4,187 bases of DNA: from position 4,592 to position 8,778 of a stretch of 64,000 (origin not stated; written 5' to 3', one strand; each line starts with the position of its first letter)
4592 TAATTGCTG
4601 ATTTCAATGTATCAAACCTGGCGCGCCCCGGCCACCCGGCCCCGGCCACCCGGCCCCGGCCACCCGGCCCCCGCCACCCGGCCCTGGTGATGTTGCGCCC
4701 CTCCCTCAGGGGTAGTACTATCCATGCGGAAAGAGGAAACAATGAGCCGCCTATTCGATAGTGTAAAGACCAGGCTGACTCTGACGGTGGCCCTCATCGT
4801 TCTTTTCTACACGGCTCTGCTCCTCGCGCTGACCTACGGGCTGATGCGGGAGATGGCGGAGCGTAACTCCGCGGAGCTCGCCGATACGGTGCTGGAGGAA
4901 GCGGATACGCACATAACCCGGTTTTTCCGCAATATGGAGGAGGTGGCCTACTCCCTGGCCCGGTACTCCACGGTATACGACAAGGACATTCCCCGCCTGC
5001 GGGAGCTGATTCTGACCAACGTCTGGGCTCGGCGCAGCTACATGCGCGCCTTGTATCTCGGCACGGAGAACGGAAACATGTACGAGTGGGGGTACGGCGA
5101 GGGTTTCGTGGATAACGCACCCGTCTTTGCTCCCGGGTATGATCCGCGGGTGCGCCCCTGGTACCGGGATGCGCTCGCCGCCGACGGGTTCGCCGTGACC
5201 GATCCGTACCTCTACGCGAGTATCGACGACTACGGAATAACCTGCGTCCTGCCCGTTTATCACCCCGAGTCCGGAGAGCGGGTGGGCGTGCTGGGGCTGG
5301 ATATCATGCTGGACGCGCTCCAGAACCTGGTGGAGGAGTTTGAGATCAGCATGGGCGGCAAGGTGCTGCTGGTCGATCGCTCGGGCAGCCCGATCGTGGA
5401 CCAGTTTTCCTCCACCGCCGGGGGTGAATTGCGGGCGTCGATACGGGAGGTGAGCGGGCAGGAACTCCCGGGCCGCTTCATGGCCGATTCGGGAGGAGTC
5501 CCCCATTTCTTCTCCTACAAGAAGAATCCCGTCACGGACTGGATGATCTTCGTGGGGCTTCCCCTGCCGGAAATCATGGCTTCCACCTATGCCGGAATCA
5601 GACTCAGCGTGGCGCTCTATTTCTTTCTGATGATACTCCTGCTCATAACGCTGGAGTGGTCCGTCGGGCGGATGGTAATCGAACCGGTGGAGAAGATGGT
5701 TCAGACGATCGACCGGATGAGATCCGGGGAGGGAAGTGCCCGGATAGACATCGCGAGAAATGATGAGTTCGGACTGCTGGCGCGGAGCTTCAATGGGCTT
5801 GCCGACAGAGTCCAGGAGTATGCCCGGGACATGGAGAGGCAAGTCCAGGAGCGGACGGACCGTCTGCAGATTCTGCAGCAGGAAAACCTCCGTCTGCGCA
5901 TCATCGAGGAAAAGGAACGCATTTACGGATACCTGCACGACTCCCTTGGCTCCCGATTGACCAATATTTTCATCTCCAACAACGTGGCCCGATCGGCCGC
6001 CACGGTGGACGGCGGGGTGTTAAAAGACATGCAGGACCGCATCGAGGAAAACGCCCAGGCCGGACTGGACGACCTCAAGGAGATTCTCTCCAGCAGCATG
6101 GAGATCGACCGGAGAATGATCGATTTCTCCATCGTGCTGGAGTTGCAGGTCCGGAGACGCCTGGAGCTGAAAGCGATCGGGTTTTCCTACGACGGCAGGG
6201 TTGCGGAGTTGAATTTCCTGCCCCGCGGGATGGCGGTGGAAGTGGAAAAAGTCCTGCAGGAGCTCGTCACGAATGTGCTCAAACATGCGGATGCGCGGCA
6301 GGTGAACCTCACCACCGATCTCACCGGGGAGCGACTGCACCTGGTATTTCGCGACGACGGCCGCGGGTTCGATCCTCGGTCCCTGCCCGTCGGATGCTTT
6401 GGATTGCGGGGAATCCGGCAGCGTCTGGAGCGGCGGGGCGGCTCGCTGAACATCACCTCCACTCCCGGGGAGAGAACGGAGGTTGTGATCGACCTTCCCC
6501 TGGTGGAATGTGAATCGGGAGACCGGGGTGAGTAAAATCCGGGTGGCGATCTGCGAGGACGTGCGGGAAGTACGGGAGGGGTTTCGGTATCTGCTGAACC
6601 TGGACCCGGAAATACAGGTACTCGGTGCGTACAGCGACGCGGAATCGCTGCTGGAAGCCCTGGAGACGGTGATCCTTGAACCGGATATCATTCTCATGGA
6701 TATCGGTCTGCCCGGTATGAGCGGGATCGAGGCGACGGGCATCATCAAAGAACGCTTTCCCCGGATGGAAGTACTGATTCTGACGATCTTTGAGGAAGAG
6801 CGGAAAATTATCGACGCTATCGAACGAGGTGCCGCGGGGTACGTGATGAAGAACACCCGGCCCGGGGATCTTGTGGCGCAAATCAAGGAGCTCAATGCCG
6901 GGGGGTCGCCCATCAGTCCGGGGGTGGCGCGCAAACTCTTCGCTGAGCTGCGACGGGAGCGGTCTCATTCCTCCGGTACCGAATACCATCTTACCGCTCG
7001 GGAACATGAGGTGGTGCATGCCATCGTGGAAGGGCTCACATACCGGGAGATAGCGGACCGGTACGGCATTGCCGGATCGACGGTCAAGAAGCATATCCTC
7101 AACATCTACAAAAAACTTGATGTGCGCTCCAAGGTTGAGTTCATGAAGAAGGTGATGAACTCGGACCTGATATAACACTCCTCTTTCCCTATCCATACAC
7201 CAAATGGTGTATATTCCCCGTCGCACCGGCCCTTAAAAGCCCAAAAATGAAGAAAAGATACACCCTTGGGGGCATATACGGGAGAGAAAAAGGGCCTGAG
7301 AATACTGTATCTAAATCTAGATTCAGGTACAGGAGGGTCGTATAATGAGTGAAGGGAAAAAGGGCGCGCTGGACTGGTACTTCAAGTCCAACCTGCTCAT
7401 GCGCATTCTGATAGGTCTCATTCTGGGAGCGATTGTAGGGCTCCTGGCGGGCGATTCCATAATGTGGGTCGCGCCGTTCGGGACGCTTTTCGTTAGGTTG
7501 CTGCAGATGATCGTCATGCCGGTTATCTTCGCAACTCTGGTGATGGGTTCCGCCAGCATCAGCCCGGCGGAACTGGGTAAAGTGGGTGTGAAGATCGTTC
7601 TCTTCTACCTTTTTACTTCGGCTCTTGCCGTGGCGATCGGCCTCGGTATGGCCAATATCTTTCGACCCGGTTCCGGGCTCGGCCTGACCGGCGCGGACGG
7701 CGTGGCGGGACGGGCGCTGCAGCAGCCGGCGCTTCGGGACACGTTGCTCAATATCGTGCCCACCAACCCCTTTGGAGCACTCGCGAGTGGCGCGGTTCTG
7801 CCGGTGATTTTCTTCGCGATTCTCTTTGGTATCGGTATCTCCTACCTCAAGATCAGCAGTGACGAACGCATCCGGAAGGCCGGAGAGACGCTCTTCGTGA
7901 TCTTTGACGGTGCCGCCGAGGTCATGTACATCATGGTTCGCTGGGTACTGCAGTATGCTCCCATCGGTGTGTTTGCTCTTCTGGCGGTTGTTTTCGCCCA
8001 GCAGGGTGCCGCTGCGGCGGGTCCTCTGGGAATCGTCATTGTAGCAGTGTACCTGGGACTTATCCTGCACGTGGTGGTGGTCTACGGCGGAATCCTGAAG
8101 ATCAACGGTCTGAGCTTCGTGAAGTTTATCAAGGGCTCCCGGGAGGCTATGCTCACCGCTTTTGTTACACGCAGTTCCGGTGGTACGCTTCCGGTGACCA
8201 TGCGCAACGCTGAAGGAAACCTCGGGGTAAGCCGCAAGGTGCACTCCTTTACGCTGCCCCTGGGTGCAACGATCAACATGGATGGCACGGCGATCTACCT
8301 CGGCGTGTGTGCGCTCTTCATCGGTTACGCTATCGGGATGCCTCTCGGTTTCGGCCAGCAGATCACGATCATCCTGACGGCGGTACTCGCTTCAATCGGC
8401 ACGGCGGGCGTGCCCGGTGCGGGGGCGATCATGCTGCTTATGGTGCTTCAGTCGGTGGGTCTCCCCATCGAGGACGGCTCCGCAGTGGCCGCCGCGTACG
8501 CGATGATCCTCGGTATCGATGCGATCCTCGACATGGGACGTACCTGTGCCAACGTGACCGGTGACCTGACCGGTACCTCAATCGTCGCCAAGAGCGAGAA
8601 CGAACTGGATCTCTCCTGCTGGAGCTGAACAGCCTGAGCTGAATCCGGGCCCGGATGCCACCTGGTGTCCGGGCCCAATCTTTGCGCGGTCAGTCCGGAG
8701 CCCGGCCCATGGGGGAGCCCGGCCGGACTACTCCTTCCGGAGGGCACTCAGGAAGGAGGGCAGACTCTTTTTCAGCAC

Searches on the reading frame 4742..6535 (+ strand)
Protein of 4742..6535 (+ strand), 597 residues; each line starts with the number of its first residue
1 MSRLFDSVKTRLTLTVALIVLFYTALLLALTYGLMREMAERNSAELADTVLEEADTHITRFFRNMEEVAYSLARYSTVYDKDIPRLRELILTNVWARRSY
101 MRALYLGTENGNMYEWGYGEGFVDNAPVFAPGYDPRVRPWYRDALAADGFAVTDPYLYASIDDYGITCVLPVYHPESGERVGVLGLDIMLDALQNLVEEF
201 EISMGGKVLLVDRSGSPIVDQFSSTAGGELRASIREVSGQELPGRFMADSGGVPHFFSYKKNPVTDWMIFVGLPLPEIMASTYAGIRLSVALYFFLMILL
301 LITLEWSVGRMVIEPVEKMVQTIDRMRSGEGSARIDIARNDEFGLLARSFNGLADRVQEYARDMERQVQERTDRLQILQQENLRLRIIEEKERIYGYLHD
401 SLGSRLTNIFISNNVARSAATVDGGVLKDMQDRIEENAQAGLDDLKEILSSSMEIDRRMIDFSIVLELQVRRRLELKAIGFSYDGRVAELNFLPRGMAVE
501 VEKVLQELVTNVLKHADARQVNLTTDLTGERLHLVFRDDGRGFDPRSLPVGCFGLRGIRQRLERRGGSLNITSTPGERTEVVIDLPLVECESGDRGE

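Call 4: search_protein_families(library=pfam, proteins=[window:4742-6535:+])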
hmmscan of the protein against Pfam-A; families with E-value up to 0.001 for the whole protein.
window:4742-6535:+ (597 aa): 6 families
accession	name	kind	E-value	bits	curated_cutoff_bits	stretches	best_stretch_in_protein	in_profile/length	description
PF02743.24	dCache_1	-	4.4e-23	82.5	45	1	40-271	4-239/240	Cache domain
PF00672.30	HAMP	-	2.7e-12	47.3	25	1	309-359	3-53/53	HAMP domain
PF02518.31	HATPase_c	-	8.1e-12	46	26.4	1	500-587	5-109/111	Histidine kinase-, DNA gyrase B-, and HSP90-like ATPase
PF22673.2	MCP-like_PDC_1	-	1.4e-06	29.1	27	1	132-195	51-113/113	Methyl-accepting chemotaxis protein-like, first PDC sensor domain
PF13581.12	HATPase_c_2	-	3.4e-05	24.3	27.4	1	492-549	23-85/127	Histidine kinase-like ATPase domain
PF07730.19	HisKA_3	-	0.00015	22.7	24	1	390-450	1-61/68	Histidine kinase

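Call 8: find_encoding_contigs(protein=window:4742-6535:+, flank=3000, max_places=10)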
Protein window:4742-6535:+ (597 aa): 2 contigs read that carry it; 2 places shown.
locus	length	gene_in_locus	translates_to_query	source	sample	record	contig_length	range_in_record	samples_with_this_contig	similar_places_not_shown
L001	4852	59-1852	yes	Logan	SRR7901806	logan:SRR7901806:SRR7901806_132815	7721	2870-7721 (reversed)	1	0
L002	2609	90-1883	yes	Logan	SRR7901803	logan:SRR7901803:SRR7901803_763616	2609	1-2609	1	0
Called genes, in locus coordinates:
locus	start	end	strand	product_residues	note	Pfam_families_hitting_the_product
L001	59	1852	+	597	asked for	PF02743:dCache_1, PF22673:MCP-like_PDC_1 (weak), PF00672:HAMP, PF13581:HATPase_c_2 (faint), PF02518:HATPase_c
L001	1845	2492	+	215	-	PF00072:Response_reg, PF00196:GerE, PF04545:Sigma70_r4 (faint), PF08281:Sigma70_r4_2 (weak)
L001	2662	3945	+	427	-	PF00375:SDF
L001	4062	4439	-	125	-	PF14470:bPH_3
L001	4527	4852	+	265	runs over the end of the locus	PF01177:Asp_Glu_race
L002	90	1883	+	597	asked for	PF02743:dCache_1, PF22673:MCP-like_PDC_1 (weak), PF00672:HAMP, PF13581:HATPase_c_2 (faint), PF02518:HATPase_c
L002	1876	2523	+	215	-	PF00072:Response_reg, PF00196:GerE, PF04545:Sigma70_r4 (faint), PF08281:Sigma70_r4_2 (weak)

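Call 11: find_related_loci(query=window:4742-6535:+, collection=genome_contigs, flank=4000)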
Query window:4742-6535:+ (597 aa) in genome_contigs; peptide patterns used: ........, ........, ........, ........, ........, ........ (x = any residue, [..] = any of these).
65 stretches matched a pattern; 1 encode a relative of the query (tblastn E <= 1e-3); 1 distinct loci.
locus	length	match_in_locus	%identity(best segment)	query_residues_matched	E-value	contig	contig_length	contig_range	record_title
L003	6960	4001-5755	72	1-587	0e+0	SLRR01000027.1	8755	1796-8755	MAG: Spirochaeta sp. isolate CSSed165cm_582 CSSed16-5cm-33394, whole genome shotgun sequence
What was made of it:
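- Tried and rejected: GTDB species-representative genomes: only one relative, at 72% identity (call 11).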

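Call 12: find_related_loci(query=window:4742-6535:+, collection=metagenome_contigs, flank=4000)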
Query window:4742-6535:+ (597 aa) in metagenome_contigs; peptide patterns used: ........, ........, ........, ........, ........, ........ (x = any residue, [..] = any of these).
69 stretches matched a pattern, but none encodes a relative of the query by tblastn (E <= 1e-3).
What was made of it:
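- Tried and rejected: JGI metagenome search with the kinase: no relatives (call 12).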

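Call 33: find_homologous_proteins(query=window:4742-6535:+, max_evalue=1e-50)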
Query window:4742-6535:+ (597 aa): 199 proteins with E <= 1e-50 among 8000 candidates; the best 120 are listed.
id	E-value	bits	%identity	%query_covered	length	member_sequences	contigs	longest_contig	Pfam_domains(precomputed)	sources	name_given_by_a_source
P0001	0.0e+0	1325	100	100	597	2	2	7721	PF00672.31,PF02743.25,PF22673.3,PF13581.13,PF02518.32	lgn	-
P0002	0.0e+0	1011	78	99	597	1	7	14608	PF00672.31,PF02743.25,PF22673.3,PF07730.20,PF02518.32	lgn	-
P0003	4.9e-293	991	75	99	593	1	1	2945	PF00672.31,PF02743.25,PF22673.3,PF02518.32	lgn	-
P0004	7.6e-277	938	73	98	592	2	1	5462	PF00672.31,PF02743.25,PF22673.3,PF07730.20,PF02518.32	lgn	-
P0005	3.6e-271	919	72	98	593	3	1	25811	PF00672.31,PF02743.25,PF22673.3,PF02518.32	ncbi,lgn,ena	-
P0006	1.2e-265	901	69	99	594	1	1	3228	PF00672.31,PF02743.25,PF22673.3,PF02518.32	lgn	-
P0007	9.9e-265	898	69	99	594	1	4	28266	PF00672.31,PF02743.25,PF22673.3,PF02518.32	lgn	-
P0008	2.7e-242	824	64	98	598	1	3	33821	PF00672.31,PF02743.25,PF22673.3,PF13581.13,PF02518.32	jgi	jgi:methyl-accepting chemotaxis protein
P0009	1.3e-240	818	66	99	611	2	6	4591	PF00672.31,PF02743.25,PF22673.3,PF02518.32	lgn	-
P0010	1.6e-239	815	63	98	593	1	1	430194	PF00672.31,PF02743.25,PF22673.3,PF26769.1,PF07730.20,PF02518.32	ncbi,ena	-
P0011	6.5e-238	809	66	96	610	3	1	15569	PF00672.31,PF02743.25,PF22673.3,PF02518.32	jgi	jgi:methyl-accepting chemotaxis protein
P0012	4.5e-233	793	61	98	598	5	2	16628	PF00672.31,PF02743.25,PF22673.3,PF02518.32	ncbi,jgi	ncbi:MAG: cache domain-containing protein [Alkalispirochaeta sp.]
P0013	1.0e-230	785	61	99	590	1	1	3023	PF00672.31,PF02743.25,PF22673.3,PF07730.20,PF02518.32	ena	-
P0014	2.4e-224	765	62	100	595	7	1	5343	PF00672.31,PF02743.25,PF22673.3,PF02518.32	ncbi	ncbi:MAG: cache domain-containing protein [Spirochaetaceae bacterium]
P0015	1.2e-223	762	60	98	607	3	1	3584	PF00672.31,PF02743.25,PF22673.3,PF02518.32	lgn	-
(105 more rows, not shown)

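Call 36: find_encoding_contigs(protein=P0002, flank=2500, max_places=10)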
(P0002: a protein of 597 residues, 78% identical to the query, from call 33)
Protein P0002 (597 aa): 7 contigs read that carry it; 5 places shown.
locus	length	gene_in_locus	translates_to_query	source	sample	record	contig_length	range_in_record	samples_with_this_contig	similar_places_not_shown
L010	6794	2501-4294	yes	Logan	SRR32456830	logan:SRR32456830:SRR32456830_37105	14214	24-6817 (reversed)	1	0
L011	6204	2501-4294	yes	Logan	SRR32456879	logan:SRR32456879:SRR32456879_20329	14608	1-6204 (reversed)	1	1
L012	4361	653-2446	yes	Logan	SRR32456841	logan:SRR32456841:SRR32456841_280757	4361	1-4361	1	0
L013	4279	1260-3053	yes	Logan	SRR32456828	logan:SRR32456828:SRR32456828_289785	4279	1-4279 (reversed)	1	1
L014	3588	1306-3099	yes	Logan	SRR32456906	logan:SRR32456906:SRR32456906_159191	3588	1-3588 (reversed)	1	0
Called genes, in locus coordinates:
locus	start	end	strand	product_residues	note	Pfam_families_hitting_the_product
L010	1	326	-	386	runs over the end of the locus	PF01494:FAD_binding_3, PF22607:FAD_binding-like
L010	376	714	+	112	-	-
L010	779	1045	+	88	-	PF01817:CM_2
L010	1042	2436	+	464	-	PF01554:MatE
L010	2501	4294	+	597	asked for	PF02743:dCache_1, PF22673:MCP-like_PDC_1, PF00672:HAMP, PF07730:HisKA_3 (weak), PF02518:HATPase_c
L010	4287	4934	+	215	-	PF00072:Response_reg, PF00196:GerE, PF04545:Sigma70_r4 (weak), PF08281:Sigma70_r4_2 (weak)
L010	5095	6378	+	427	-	PF00375:SDF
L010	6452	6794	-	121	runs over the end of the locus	?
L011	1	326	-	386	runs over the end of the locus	PF01494:FAD_binding_3, PF22607:FAD_binding-like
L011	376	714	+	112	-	-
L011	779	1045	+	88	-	PF01817:CM_2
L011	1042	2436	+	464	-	PF01554:MatE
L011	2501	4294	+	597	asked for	PF02743:dCache_1, PF22673:MCP-like_PDC_1, PF00672:HAMP, PF07730:HisKA_3 (weak), PF02518:HATPase_c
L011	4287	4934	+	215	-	PF00072:Response_reg, PF00196:GerE, PF04545:Sigma70_r4 (weak), PF08281:Sigma70_r4_2 (weak)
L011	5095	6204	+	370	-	?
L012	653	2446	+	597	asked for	PF02743:dCache_1, PF22673:MCP-like_PDC_1, PF00672:HAMP, PF07730:HisKA_3 (weak), PF02518:HATPase_c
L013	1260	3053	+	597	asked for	PF02743:dCache_1, PF22673:MCP-like_PDC_1, PF00672:HAMP, PF07730:HisKA_3 (weak), PF02518:HATPase_c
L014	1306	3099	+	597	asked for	PF02743:dCache_1, PF22673:MCP-like_PDC_1, PF00672:HAMP, PF07730:HisKA_3 (weak), PF02518:HATPase_c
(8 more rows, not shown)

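Call 43: find_encoding_contigs(protein=P0004, flank=2500, max_places=4)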
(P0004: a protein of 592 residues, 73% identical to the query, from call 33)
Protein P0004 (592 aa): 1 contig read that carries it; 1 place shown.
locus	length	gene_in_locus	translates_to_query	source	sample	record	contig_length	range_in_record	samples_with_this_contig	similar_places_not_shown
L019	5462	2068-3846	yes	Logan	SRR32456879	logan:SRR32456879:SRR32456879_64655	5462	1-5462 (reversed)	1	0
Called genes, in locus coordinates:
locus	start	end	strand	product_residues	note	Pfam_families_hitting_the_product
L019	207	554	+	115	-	-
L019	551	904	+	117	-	PF01817:CM_2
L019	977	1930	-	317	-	PF00149:Metallophos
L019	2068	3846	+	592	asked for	PF02743:dCache_1, PF22673:MCP-like_PDC_1, PF00672:HAMP, PF07730:HisKA_3 (weak), PF02518:HATPase_c (weak)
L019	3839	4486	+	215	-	PF00072:Response_reg, PF00196:GerE, PF04545:Sigma70_r4 (faint), PF08281:Sigma70_r4_2 (weak)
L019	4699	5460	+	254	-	?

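Call 44: find_encoding_contigs(protein=P0007, flank=2500, max_places=4)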
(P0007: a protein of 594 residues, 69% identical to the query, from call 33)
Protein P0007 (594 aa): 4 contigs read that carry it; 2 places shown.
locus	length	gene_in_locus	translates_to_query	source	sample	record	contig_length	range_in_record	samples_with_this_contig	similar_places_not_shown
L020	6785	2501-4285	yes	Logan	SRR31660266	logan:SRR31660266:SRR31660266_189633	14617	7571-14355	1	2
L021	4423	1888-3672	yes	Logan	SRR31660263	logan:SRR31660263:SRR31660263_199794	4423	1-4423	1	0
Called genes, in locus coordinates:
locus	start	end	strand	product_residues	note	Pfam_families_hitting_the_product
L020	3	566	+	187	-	PF14512:TM1586_NiRdase (faint), PF00881:Nitroreductase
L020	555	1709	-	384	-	PF01494:FAD_binding_3, PF22607:FAD_binding-like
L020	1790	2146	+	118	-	-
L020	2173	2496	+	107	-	PF01817:CM_2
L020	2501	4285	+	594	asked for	PF02743:dCache_1, PF22673:MCP-like_PDC_1, PF00672:HAMP, PF02518:HATPase_c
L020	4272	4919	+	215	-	PF00072:Response_reg, PF00196:GerE, PF08281:Sigma70_r4_2 (faint)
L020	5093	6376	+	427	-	PF00375:SDF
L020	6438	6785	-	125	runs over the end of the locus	PF14470:bPH_3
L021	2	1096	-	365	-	?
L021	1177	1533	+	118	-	-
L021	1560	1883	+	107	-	PF01817:CM_2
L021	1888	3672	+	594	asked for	PF02743:dCache_1, PF22673:MCP-like_PDC_1, PF00672:HAMP, PF02518:HATPase_c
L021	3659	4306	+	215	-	PF00072:Response_reg, PF00196:GerE, PF08281:Sigma70_r4_2 (faint)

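Call 48: find_encoding_contigs(protein=P0003, flank=2000, max_places=3)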
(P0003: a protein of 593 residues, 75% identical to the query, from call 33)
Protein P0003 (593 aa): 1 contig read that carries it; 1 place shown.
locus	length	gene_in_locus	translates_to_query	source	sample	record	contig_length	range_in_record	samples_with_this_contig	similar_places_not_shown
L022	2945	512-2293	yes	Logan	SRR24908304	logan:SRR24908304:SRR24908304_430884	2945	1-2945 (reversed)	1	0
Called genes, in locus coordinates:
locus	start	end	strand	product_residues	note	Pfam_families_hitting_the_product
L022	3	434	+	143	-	?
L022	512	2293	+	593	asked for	PF02743:dCache_1, PF22673:MCP-like_PDC_1 (weak), PF00672:HAMP, PF02518:HATPase_c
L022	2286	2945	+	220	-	PF00072:Response_reg, PF00196:GerE, PF04545:Sigma70_r4 (weak), PF08281:Sigma70_r4_2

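Call 75: search_protein_families(library=ncbifam, proteins=[window:4742-6535:+], max_evalue=0.00001)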
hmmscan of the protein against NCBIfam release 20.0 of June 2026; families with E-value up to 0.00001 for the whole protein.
window:4742-6535:+ (597 aa): 15 families
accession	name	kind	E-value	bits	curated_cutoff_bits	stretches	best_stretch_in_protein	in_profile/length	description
NF008184.0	PRK10935.1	equivalog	1.5e-24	86.6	553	2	379-587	352-559/565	nitrate/nitrite two-component system sensor histidine kinase NarQ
NF008649.0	PRK11644.1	equivalog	8.7e-20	70.9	408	1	345-587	258-496/499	signal transduction histidine-protein kinase/phosphatase UhpB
NF052531.1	Strep_LiaS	equivalog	2.9e-17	62.9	450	1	348-588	98-328/328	envelope stress sensor histidine kinase LiaS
NF040691.1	MtrAB_MtrB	equivalog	1.5e-15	57.3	450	1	281-366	181-266/507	MtrAB system histidine kinase MtrB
NF038263.1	prot_phos_SiaA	equivalog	1.7e-15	56.6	700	1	285-379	307-401/658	biofilm regulation protein phosphatase SiaA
NF011874.0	PRK15347.1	equivalog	4.2e-14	51.6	852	1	264-380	273-389/921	two component system sensor kinase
NF007896.0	PRK10600.1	equivalog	5.5e-14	51.7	578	1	291-388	158-251/598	nitrate/nitrite two-component system sensor histidine kinase NarX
NF052443.1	SensHisKinMctS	equivalog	1.8e-12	46.4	700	1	379-586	235-447/457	two-component system sensor histidine kinase MctS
NF058645.1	MCPCtpMPsAe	equivalog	3.8e-09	35.8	900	1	296-378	213-293/558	methyl-accepting chemotaxis protein CtpM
NF033092.0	HK_WalK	equivalog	7.4e-09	34.7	725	1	296-366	185-255/594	cell wall metabolism sensor histidine kinase WalK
NF008318.0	PRK11107.1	equivalog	1.3e-08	33.4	890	1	277-375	168-265/920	two-component sensor histidine kinase BarA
NF012163.2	BaeS_SmeS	equivalog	2e-08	33.6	500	1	293-366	169-241/457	sensor histidine kinase efflux regulator BaeS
NF007837.0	PRK10549.1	equivalog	6.4e-08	31.7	603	1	296-365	172-240/466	envelope stress sensor histidine kinase BaeS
NF047322.1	HK_morpho_MacS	equivalog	2.2e-07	30.4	300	1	493-586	268-367/367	MacS family sensor histidine kinase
NF052458.1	PhdiestGepA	equivalog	4e-06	25.3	1200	0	131-214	161-243/840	phosphodiesterase GepA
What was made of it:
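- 4742..6535 (+): Sensor histidine kinase (dCache_1-HAMP-HisKA_3-HATPase_c). calls 4, 8, 75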

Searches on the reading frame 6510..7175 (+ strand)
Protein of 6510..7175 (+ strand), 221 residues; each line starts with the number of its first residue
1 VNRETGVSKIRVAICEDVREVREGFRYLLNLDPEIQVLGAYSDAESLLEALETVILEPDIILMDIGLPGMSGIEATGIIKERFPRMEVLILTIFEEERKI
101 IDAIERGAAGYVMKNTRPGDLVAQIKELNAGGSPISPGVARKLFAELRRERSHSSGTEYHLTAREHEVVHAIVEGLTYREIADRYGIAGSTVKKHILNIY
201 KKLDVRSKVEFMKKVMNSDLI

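Call 4: search_protein_families(library=pfam, proteins=[window:6510-7175:+])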
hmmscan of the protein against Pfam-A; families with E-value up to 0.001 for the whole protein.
window:6510-7175:+ (221 aa): 4 families
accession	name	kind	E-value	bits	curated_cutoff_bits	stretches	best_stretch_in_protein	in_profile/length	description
PF00072.30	Response_reg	-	9.7e-21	74.5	30.2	1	12-125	1-110/111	Response regulator receiver domain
PF00196.25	GerE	-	3.5e-14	52.6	23.5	1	161-211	3-53/57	Bacterial regulatory proteins, luxR family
PF08281.18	Sigma70_r4_2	-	1.3e-05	25.1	25.7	1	160-203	10-54/54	Sigma-70, region 4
PF04545.22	Sigma70_r4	-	1.9e-05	24.6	24.1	1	160-202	4-47/50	Sigma-70, region 4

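Call 75: search_protein_families(library=ncbifam, proteins=[window:6528-7175:+], max_evalue=0.00001)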
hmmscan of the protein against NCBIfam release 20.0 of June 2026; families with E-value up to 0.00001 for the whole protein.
window:6528-7175:+ (215 aa): 49 families (the best 25 are shown)
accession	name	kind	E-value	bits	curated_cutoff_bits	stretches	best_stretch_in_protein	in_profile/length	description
NF052445.1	RespRegMctR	equivalog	2.7e-39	134.7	300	1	3-214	1-204/205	two-component system response regulator MctR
NF007935.0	PRK10651.1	equivalog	1.3e-38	132.3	250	1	4-206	7-207/216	two-component system response regulator NarL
NF011896.0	PRK15369.1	equivalog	1.4e-34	119.5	242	1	2-208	2-203/211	two component system response regulator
NF047785.1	respo_reg_MadR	equivalog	3.4e-34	118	300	1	4-209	1-203/209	MadR family response regulator transcription factor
NF007708.0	PRK10403.1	equivalog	4.8e-30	104.6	343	1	4-203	7-202/215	nitrate/nitrite response regulator protein NarP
NF007018.1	PRK09483.1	equivalog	2.3e-25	89.5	280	1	4-210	2-204/217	UvrY/SirA/GacA family response regulator transcription factor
NF007685.0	PRK10360.1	equivalog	4.1e-25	88.7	258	1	4-211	2-194/196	response regulator transcription factor UhpA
NF007403.0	PRK09935.1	equivalog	4.3e-18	65.7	271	1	6-214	6-209/210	fimbria biosynthesis transcriptional regulator FimZ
NF041830.1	RR_TF_ErdR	exception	1.8e-15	57.3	390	1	24-203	24-199/213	response regulator transcription factor ErdR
NF006900.1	PRK09390.1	equivalog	1.8e-14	53.8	255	1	3-212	4-200/203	response regulator FixJ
NF041367.1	CheY_Halo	equivalog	3e-14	53.4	200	1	8-121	3-112/114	chemotaxis protein CheY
NF001965.0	PRK00742.1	subfamily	7.4e-14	51.7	293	1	2-111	2-110/357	chemotaxis-specific protein-glutamate methyltransferase CheB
NF009206.0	PRK12555.1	subfamily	1.4e-13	50.5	342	1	4-109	1-105/340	chemotaxis-specific protein-glutamate methyltransferase CheB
TIGR02875.1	spore_0_A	equivalog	4.9e-13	48.9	200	1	2-166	1-159/262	sporulation transcription factor Spo0A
NF040749.1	tetrathio_RR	equivalog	1.1e-12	48.1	290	1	10-209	6-188/191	tetrathionate respiration response regulator TtrR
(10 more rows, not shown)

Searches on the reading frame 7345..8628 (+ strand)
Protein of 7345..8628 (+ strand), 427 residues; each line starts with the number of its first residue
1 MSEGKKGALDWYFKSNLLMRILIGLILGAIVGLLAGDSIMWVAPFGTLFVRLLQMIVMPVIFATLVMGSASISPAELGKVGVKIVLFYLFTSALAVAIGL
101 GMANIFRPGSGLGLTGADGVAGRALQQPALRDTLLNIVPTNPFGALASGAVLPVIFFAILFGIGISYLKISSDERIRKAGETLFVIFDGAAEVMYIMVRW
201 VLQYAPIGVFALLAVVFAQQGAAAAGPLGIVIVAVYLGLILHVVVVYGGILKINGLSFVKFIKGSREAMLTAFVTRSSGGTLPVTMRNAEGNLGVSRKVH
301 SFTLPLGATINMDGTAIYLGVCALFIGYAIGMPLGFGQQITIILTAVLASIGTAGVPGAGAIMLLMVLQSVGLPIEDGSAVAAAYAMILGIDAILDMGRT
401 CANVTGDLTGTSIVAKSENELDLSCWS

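Call 4: search_protein_families(library=pfam, proteins=[window:7345-8628:+])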
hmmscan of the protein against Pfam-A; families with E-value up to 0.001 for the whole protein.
window:7345-8628:+ (427 aa): 1 family
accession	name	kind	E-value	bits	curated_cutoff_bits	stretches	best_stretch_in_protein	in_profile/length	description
PF00375.23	SDF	-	8.8e-122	407.3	27.9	1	17-416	1-386/387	Sodium:dicarboxylate symporter family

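Call 75: search_protein_families(library=ncbifam, proteins=[window:7345-8628:+], max_evalue=0.00001)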
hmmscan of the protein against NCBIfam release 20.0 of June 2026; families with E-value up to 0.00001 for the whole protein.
window:7345-8628:+ (427 aa): 4 families
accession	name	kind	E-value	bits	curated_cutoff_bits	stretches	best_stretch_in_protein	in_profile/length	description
NF008440.0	PRK11283.1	equivalog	5.1e-73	246.3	638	1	14-422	5-416/437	glutamate/aspartate:proton symporter GltP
NF002461.0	PRK01663.1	subfamily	1.3e-71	241.9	513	1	14-422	6-406/428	C4-dicarboxylate transporter DctA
NF009587.0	PRK13027.1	subfamily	1.3e-60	205.4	570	1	13-423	5-408/442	C4-dicarboxylate transporter DctA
NF010151.0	PRK13628.1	equivalog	4.9e-41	141.1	308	1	7-419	6-402/407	serine/threonine transporter SstT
